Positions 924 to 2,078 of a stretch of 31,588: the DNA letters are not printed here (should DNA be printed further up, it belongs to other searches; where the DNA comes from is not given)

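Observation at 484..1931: Family-1 encapsulin nanocompartment operon whose cargo has a long Gly/His-rich tether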

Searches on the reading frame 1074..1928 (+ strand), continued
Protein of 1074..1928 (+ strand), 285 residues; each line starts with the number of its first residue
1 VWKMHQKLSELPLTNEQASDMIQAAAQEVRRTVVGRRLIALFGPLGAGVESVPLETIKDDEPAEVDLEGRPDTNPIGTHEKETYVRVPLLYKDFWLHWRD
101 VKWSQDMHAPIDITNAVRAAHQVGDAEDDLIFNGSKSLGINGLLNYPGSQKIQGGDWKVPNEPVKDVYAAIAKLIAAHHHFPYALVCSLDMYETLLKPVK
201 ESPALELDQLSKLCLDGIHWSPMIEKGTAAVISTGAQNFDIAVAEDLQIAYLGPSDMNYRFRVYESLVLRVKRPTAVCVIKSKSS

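Call 73: search_solved_structures(query=L008:2505-2954:+, max_evalue=10, show_alignments=3)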
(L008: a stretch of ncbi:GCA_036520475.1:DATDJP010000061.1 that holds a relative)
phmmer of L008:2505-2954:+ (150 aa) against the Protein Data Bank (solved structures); distinct sequences matched with E-value up to 10: 12.
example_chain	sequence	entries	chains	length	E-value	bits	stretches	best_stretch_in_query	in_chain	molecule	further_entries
6cvj_D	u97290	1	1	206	0.0055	20.5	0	112-147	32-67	Microtubule-associated protein tau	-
4exw_A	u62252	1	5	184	0.33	14.8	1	31-111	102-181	Single-stranded DNA-binding protein DdrB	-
4f52_A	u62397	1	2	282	0.77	13.6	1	13-85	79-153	Cullin-1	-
4p5o_A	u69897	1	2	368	1.1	13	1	14-85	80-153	Cullin-1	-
3rtr_A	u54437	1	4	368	1.1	13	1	14-85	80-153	Cullin-1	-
1ldk_B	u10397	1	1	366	1.2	13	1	14-85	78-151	CULLIN HOMOLOG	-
8vvy_A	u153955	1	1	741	2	12.2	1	14-84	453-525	Cullin-1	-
1ldj_A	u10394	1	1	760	2.1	12.2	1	14-84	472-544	Cullin homolog 1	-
8ua6_A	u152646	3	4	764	2.1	12.2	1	14-84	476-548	Cullin-1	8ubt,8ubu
9xzj_C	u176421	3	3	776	2.1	12.1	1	14-84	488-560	Cullin-1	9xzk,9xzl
1u6g_A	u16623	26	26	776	2.1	12.1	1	14-84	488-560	Cullin homolog 1 | Cullin-1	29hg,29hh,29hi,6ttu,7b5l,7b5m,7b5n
9jkb_A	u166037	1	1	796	2.2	12.1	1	14-84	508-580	Cullin-1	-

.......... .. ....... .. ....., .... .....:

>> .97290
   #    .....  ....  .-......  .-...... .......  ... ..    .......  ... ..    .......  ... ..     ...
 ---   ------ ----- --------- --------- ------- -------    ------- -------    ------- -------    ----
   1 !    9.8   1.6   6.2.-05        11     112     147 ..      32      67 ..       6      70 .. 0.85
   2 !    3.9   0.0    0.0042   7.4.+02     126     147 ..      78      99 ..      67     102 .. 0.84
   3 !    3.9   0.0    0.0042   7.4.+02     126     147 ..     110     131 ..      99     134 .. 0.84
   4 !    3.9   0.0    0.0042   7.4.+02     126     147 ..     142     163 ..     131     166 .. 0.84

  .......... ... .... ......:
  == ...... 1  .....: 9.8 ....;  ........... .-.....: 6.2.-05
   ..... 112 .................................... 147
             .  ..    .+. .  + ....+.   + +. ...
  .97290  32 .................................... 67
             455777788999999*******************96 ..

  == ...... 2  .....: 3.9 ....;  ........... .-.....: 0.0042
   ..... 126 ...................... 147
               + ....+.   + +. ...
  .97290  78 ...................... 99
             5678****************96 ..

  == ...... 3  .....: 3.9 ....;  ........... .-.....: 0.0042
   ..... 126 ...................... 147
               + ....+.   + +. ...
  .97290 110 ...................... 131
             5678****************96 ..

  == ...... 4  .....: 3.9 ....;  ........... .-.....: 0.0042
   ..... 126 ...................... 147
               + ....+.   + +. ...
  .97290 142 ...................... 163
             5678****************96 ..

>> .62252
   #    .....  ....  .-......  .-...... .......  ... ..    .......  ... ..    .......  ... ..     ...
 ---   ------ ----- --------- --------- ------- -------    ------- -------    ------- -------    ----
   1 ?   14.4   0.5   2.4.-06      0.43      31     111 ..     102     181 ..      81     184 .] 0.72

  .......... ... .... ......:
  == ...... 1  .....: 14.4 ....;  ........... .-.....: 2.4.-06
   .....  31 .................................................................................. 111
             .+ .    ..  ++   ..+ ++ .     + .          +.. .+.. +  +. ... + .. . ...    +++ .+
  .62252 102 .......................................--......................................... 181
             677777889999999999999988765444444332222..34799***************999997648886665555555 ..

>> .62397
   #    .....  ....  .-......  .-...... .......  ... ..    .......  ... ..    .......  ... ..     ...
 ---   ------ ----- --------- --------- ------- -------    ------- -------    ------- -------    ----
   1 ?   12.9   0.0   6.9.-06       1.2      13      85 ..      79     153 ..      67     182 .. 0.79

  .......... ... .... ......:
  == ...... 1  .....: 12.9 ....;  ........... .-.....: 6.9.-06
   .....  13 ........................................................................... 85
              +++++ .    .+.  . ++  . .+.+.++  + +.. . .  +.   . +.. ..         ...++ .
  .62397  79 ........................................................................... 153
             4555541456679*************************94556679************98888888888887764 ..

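Call 77: find_encoding_contigs(protein=P0165, flank=2500, max_places=2)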
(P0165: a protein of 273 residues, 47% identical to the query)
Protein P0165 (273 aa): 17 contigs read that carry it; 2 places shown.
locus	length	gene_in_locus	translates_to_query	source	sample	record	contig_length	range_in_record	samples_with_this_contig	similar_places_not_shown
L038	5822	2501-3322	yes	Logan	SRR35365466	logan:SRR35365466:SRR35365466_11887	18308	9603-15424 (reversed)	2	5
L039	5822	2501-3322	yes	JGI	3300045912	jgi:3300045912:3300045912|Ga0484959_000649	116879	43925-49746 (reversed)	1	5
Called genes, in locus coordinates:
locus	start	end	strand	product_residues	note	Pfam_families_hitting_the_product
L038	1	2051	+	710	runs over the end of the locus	-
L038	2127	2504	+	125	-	-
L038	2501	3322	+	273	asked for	PF04454:Linocin_M18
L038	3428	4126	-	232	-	-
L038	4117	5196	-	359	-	-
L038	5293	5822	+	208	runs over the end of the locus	-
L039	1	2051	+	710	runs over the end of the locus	-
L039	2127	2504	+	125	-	-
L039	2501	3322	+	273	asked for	PF04454:Linocin_M18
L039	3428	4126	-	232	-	-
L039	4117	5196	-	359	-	-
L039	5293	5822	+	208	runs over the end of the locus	-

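Call 78: find_encoding_contigs(protein=P0184, flank=2500, max_places=1)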
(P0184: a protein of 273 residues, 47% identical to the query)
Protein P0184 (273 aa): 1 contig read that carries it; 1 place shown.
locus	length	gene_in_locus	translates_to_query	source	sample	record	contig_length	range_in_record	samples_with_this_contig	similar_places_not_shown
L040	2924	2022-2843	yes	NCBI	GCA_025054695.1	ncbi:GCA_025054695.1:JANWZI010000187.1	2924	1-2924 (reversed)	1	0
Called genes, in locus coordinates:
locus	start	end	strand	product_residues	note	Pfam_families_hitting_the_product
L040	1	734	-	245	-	PF00730:HhH-GPD, PF00633:HHH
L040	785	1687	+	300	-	PF01790:LGT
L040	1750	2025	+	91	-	-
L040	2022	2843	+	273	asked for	PF04454:Linocin_M18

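Call 91: search_protein_families(library=pfam, proteins=[L040:1750-2022:+, L038:2127-2501:+, L008:2505-2954:+], max_evalue=10)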
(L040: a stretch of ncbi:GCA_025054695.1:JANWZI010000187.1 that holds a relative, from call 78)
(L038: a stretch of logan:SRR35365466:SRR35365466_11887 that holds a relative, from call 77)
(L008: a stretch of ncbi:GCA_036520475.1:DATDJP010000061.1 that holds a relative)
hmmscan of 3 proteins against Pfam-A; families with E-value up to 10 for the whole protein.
L040:1750-2022:+ (91 aa): 0 families

L038:2127-2501:+ (125 aa): 0 families

L008:2505-2954:+ (150 aa): 1 family
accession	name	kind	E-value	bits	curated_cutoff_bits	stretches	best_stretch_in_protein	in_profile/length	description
PF16159.10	FOXP-CC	-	0.16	12.9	28.9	1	17-60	22-64/69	FOXP coiled-coil domain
